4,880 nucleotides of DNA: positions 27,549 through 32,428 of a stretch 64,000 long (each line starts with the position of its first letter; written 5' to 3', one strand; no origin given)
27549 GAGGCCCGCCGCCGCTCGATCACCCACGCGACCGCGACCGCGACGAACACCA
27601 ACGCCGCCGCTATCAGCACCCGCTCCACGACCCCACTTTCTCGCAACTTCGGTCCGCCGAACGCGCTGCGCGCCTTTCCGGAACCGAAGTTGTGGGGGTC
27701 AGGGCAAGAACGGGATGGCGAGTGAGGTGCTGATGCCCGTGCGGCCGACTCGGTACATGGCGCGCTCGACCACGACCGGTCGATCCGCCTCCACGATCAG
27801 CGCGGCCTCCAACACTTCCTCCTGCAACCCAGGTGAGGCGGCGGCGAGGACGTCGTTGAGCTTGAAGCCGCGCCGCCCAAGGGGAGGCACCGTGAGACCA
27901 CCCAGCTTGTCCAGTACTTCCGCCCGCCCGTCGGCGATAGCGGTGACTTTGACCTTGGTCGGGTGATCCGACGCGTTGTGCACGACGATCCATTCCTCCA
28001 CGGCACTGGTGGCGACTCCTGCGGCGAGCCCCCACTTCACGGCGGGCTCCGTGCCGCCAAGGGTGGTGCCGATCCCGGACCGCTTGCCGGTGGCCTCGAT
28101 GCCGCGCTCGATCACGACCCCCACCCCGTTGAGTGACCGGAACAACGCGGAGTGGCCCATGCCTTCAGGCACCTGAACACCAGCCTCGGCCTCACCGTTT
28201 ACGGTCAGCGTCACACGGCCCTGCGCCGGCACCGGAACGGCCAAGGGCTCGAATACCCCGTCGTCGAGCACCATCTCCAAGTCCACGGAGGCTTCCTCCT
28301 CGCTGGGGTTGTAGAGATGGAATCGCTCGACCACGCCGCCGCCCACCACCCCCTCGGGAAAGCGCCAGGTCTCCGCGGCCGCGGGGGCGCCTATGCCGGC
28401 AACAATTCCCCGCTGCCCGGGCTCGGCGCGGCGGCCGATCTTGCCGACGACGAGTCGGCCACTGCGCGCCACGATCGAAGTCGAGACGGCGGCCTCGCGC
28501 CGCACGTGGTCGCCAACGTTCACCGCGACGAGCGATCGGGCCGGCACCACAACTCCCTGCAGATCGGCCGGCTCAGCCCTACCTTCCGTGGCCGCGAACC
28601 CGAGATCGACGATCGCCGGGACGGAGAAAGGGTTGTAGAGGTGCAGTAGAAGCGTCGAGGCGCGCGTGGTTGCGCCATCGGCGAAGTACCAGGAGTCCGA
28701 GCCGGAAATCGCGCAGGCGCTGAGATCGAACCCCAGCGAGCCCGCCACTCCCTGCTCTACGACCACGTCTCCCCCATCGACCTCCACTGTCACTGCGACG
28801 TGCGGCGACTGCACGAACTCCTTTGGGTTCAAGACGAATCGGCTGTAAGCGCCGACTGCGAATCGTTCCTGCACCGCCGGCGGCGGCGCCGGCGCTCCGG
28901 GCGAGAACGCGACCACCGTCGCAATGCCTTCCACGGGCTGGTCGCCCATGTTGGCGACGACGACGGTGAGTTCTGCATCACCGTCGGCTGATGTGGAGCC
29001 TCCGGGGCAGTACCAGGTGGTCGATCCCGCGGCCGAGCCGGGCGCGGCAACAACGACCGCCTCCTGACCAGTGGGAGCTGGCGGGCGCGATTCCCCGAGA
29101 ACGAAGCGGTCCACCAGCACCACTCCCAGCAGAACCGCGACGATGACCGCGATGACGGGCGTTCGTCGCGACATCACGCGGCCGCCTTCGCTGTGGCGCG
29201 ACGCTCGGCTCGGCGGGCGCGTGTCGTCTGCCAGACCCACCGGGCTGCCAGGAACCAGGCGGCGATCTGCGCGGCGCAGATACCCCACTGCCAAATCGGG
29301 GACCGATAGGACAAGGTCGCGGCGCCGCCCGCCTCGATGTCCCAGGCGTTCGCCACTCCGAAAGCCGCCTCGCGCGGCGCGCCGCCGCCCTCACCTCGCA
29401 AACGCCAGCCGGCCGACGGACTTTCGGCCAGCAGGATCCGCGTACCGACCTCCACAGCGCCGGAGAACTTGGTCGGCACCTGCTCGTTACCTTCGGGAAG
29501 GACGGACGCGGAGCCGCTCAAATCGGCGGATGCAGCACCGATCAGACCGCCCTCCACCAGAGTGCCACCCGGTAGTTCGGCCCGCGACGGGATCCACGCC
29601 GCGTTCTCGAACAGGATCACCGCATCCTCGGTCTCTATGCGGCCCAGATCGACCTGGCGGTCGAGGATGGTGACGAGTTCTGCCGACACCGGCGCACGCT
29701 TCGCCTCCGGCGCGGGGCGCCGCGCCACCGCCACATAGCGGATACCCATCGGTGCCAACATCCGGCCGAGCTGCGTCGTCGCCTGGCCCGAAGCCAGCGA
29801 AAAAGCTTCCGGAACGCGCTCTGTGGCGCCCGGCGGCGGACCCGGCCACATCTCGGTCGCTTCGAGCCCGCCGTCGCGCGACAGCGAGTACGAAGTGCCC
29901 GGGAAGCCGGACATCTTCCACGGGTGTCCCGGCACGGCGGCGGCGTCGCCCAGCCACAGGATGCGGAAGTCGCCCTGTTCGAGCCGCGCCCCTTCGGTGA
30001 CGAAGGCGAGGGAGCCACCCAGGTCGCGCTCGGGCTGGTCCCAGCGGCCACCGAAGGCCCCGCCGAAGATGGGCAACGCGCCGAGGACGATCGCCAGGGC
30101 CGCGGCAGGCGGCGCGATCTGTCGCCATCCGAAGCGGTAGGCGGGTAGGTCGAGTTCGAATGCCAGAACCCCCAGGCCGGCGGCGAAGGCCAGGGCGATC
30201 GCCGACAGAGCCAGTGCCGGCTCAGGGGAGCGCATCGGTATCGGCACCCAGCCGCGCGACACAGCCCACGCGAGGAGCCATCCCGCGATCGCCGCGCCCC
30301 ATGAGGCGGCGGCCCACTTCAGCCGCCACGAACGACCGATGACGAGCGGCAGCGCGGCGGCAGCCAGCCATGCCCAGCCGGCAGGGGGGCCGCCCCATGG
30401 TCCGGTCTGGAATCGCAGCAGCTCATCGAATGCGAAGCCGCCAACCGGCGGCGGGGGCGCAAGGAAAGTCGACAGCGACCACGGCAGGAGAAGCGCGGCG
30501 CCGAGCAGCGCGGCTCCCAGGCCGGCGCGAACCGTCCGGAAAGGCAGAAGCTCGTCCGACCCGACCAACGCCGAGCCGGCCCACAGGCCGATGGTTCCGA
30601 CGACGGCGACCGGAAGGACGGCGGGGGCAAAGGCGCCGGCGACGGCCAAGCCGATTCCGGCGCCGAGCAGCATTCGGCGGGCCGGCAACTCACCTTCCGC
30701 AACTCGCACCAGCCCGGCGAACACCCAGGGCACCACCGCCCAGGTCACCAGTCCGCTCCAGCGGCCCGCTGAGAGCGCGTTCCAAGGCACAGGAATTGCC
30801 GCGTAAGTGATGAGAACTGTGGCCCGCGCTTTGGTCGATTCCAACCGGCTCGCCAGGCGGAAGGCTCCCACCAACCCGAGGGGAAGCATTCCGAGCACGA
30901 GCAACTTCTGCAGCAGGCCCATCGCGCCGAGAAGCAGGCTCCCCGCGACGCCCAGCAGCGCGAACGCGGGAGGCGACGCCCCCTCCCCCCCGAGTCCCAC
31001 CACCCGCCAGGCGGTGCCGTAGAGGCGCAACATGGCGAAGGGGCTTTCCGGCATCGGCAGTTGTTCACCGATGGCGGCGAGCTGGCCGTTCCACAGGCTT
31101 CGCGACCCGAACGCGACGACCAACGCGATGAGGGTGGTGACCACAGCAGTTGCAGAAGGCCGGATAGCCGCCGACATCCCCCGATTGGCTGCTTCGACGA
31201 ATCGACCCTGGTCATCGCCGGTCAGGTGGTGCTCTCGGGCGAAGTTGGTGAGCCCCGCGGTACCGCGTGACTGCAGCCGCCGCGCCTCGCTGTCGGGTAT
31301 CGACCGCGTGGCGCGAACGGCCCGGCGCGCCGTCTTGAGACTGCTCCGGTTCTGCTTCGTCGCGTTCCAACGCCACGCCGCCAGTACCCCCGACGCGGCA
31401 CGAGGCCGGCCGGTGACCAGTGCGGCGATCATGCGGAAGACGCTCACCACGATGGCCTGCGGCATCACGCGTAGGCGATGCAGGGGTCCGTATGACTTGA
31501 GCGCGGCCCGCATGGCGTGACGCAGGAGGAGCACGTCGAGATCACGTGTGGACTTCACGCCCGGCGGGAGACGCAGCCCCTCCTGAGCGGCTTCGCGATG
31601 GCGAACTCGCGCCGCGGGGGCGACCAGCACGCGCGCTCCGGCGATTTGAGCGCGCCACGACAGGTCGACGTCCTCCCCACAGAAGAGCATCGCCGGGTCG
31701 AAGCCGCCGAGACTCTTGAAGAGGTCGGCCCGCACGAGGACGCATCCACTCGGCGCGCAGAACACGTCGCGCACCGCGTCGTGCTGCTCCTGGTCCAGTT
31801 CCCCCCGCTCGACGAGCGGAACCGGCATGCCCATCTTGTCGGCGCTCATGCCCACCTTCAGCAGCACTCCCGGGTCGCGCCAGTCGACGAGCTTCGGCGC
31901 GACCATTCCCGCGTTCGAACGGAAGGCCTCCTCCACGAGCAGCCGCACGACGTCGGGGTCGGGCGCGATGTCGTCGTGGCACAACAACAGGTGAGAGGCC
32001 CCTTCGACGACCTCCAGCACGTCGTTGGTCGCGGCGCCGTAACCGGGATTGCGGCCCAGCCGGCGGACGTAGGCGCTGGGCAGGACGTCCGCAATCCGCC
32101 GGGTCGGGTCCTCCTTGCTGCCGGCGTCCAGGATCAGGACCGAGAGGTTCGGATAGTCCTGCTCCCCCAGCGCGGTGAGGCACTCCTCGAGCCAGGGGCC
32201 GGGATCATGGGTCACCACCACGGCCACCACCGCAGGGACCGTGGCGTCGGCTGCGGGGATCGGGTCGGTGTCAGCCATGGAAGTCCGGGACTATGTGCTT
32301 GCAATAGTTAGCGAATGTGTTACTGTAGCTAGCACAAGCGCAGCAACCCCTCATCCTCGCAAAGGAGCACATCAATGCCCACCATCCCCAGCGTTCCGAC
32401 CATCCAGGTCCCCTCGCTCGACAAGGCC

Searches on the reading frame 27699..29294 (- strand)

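Call 11: search_protein_families(library=pfam, proteins=[window:27699-29294:-], max_evalue=0.0001)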
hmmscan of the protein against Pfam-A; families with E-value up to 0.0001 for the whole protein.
window:27699-29294:- (531 aa): 1 family
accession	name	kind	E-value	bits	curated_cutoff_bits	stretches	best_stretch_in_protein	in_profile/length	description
PF18986.5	DUF5719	-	2.7e-15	56.7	26.2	1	192-281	44-132/319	Family of unknown function (DUF5719)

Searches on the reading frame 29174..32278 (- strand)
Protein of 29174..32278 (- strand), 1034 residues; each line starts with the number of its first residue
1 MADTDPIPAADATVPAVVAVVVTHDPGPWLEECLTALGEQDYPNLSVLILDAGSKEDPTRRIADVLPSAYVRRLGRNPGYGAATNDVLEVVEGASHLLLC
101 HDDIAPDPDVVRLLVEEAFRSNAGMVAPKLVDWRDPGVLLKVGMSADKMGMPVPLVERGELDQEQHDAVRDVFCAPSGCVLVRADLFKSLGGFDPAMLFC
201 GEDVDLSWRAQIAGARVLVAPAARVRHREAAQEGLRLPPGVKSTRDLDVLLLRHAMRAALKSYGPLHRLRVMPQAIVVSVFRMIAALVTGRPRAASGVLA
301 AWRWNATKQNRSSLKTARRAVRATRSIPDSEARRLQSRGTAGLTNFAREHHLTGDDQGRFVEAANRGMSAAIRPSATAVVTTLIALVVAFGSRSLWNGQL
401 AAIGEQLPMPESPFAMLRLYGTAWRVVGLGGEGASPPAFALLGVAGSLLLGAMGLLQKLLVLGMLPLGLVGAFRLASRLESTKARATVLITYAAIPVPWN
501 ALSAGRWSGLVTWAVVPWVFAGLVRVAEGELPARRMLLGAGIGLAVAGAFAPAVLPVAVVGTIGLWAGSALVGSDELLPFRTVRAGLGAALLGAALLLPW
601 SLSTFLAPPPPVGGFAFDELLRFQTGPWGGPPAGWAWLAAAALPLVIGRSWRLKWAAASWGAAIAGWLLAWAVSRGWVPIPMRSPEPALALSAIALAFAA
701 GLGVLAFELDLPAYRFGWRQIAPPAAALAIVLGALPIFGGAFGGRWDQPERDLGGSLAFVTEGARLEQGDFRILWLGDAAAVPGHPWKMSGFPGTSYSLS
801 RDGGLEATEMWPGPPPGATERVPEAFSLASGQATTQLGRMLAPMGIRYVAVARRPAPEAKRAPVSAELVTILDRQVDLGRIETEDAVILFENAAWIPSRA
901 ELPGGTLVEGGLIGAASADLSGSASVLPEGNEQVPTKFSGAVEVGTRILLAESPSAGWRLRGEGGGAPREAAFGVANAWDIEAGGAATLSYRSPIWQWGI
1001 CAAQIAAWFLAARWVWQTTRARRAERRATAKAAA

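Call 5: search_protein_families(library=pfam, proteins=[window:29174-32278:-], max_evalue=0.001)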
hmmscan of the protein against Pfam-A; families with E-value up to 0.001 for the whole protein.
window:29174-32278:- (1034 aa): 3 families
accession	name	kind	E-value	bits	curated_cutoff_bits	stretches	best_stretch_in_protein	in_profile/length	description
PF00535.33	Glycos_transf_2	-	5.6e-14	52.9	23.3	1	20-188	3-165/168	Glycosyl transferase family 2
PF13641.12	Glyco_tranf_2_3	-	4.2e-13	50.3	27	1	15-230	1-214/230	Glycosyltransferase like family 2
PF13632.12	Glyco_trans_2_3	-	4.8e-06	26.9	27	1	99-226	4-122/198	Glycosyl transferase family group 2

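Call 7: search_protein_families(library=ncbifam, proteins=[window:29174-32278:-], max_evalue=0.001)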
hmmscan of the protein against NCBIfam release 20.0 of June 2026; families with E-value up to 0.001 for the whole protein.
window:29174-32278:- (1034 aa): 6 families
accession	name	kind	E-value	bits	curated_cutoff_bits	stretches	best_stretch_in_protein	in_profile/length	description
TIGR03965.1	mycofact_glyco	equivalog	7.5e-16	58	280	1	8-232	67-285/467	mycofactocin biosynthesis glycosyltransferase MftF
NF041875.1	EPS_EpsD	equivalog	2.8e-08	33.5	370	1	20-229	4-208/325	exopolysaccharide biosynthesis glycosyltransferase EpsD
TIGR03937.1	PgaC_IcaA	equivalog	3.1e-07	29.7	422.3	0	12-117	42-149/407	poly-beta-1,6-N-acetyl-D-glucosamine synthase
NF050113.1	gal_furan_GlfT1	equivalog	1e-06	28.3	330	1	17-229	1-208/290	galactofuranosyltransferase GlfT1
TIGR03469.1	HpnB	hypoth_equivalog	1.4e-05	24.3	379.25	1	9-126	38-168/386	hopene-associated glycosyltransferase HpnB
TIGR01556.1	rhamnosyltran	subfamily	2.2e-05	23.8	200.55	1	30-228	10-201/281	rhamnosyltransferase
